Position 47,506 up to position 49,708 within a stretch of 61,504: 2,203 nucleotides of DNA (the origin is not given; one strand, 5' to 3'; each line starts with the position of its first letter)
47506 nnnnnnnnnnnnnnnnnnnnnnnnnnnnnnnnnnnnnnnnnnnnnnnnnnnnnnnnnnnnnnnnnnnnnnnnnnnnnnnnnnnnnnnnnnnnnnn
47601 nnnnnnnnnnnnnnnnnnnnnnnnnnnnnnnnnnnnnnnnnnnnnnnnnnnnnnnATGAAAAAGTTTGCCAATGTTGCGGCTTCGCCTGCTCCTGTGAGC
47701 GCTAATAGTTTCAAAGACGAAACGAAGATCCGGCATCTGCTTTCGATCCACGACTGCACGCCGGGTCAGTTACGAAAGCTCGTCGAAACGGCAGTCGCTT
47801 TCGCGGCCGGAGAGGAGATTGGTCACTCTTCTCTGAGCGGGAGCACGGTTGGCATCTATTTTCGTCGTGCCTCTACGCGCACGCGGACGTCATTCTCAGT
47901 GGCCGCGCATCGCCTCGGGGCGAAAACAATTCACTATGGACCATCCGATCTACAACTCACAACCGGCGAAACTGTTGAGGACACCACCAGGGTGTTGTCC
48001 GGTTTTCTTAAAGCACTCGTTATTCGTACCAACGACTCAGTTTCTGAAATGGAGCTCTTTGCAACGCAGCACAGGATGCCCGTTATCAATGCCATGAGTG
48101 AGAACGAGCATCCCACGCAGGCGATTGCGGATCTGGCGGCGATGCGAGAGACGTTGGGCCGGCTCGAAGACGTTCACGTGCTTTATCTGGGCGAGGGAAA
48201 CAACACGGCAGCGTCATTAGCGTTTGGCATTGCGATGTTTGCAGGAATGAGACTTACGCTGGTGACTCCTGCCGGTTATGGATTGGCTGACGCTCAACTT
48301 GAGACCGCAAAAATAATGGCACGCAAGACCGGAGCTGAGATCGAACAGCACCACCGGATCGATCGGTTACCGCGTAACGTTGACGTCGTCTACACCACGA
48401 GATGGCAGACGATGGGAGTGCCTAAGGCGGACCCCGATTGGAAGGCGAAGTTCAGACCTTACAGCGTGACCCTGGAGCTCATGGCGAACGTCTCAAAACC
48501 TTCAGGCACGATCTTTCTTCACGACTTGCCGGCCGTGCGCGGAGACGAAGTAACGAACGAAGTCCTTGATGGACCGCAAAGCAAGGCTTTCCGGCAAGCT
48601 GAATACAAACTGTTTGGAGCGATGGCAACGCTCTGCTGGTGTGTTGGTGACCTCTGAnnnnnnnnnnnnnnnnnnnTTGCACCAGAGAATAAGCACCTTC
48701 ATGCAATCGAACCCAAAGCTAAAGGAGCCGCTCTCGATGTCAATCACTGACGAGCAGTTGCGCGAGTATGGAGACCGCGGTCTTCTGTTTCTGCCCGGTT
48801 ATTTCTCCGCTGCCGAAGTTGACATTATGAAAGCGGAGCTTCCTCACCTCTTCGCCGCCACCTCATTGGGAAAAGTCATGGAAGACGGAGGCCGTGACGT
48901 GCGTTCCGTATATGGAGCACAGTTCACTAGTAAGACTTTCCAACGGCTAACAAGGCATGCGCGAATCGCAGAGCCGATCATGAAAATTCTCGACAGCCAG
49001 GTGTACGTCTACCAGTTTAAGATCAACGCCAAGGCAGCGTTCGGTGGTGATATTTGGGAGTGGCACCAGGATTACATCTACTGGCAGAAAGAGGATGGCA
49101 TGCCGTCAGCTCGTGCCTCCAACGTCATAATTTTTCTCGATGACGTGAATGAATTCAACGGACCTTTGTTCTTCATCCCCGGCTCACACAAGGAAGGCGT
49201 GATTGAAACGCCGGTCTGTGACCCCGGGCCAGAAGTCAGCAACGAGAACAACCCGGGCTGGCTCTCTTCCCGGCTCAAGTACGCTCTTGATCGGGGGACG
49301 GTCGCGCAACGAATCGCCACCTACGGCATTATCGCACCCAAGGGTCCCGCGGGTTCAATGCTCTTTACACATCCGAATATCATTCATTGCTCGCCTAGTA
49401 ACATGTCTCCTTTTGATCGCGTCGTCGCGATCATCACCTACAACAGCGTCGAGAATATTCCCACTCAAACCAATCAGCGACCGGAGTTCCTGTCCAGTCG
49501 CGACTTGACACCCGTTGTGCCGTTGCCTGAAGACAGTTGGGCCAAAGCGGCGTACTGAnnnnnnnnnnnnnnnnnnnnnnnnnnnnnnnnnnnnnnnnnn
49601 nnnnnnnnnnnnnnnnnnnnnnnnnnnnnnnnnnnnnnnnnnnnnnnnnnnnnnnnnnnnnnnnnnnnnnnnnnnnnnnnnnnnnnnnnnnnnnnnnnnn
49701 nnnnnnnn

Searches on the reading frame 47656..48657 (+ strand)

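Call 8: search_protein_families(library=pfam, proteins=[window:47656-48657:+], max_evalue=0.001)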
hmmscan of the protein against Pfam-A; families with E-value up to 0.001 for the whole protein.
window:47656-48657:+ (333 aa): 2 families
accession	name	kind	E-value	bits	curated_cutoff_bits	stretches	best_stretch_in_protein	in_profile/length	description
PF02729.26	OTCace_N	-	6.5e-39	133.8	29.9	1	26-165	1-148/148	Aspartate/ornithine carbamoyltransferase, carbamoyl-P binding domain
PF00185.30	OTCace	-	9.2e-36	123.7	29.4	1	172-328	2-156/157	Aspartate/ornithine carbamoyltransferase, Asp/Orn binding domain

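Call 97: search_protein_families(library=ncbifam, proteins=[window:47656-48657:+], max_evalue=0.001)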
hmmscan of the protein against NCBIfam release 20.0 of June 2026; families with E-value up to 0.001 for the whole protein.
window:47656-48657:+ (333 aa): 17 families
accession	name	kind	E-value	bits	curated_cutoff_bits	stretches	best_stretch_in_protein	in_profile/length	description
TIGR00658.1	orni_carb_tr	equivalog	2e-76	257.1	280.85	1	26-329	1-302/304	ornithine carbamoyltransferase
NF001986.0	PRK00779.1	subfamily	7.7e-76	255.1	306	1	23-331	3-305/307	ornithine carbamoyltransferase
NF011380.0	PRK14805.1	equivalog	6.4e-58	196.2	421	1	26-326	2-296/302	ornithine carbamoyltransferase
TIGR04384.1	putr_carbamoyl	exception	2e-54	184.9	500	1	33-329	7-306/330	putrescine carbamoyltransferase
TIGR00670.1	asp_carb_tr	equivalog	1.8e-45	155.4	236.95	1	26-326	1-299/304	aspartate carbamoyltransferase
NF003286.0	PRK04284.1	subfamily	5.4e-45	153.9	515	1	24-294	5-277/332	ornithine carbamoyltransferase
NF002032.1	PRK00856.1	equivalog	2e-43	148.7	263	1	26-327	1-294/297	aspartate carbamoyltransferase catalytic subunit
NF009213.0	PRK12562.1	subfamily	3.8e-36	125.1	559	1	26-300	7-284/334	ornithine carbamoyltransferase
NF003384.0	PRK04523.1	equivalog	6.2e-35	120.8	288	1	24-328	2-331/336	N-acetylornithine carbamoyltransferase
NF002470.0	PRK01713.1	equivalog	1.9e-34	119.6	545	1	23-296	5-280/334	ornithine carbamoyltransferase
NF008853.0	PRK11891.1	equivalog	1.9e-29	102.5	560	1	26-319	89-387/430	aspartate carbamoyltransferase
NF011379.0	PRK14804.1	equivalog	1.4e-28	99.9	373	1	22-320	3-299/311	ornithine carbamoyltransferase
NF006046.0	PRK08192.1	equivalog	5.8e-28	98.1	512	1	27-326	8-313/339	aspartate carbamoyltransferase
NF005538.0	PRK07200.1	equivalog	2.2e-20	73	453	1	32-252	28-274/396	knotted carbamoyltransferase YgeW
TIGR03316.1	ygeW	equivalog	4.1e-18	65.5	500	1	63-252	57-271/391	knotted carbamoyltransferase YgeW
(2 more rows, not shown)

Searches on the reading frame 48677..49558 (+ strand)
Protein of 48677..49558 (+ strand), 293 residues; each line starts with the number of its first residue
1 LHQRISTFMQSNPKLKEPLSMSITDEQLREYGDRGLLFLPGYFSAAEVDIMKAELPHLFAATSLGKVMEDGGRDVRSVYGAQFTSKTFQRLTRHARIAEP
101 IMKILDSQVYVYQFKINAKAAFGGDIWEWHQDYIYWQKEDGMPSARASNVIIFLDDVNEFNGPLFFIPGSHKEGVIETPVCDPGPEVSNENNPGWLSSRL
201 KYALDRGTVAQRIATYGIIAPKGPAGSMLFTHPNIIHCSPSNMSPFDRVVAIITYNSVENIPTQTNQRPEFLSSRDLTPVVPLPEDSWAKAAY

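Call 8: search_protein_families(library=pfam, proteins=[window:48677-49558:+], max_evalue=0.001)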
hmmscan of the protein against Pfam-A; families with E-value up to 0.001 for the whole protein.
window:48677-49558:+ (293 aa): 1 family
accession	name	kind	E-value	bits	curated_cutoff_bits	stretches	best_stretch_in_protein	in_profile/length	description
PF05721.19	PhyH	-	6.1e-26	92.4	22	1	34-249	4-212/213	Phytanoyl-CoA dioxygenase (PhyH)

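Call 97: search_protein_families(library=ncbifam, proteins=[window:48677-49558:+], max_evalue=0.001)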
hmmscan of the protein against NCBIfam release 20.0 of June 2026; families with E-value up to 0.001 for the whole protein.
window:48677-49558:+ (293 aa): 2 families
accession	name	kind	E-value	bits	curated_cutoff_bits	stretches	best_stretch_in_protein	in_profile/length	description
TIGR02408.1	ectoine_ThpD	equivalog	1.1e-44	152.8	336.5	1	22-280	16-276/277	ectoine hydroxylase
NF052437.1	MPhHdxlPhnYGIM8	equivalog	3.3e-07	30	500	1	20-177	2-159/260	methylphosphonate hydroxylase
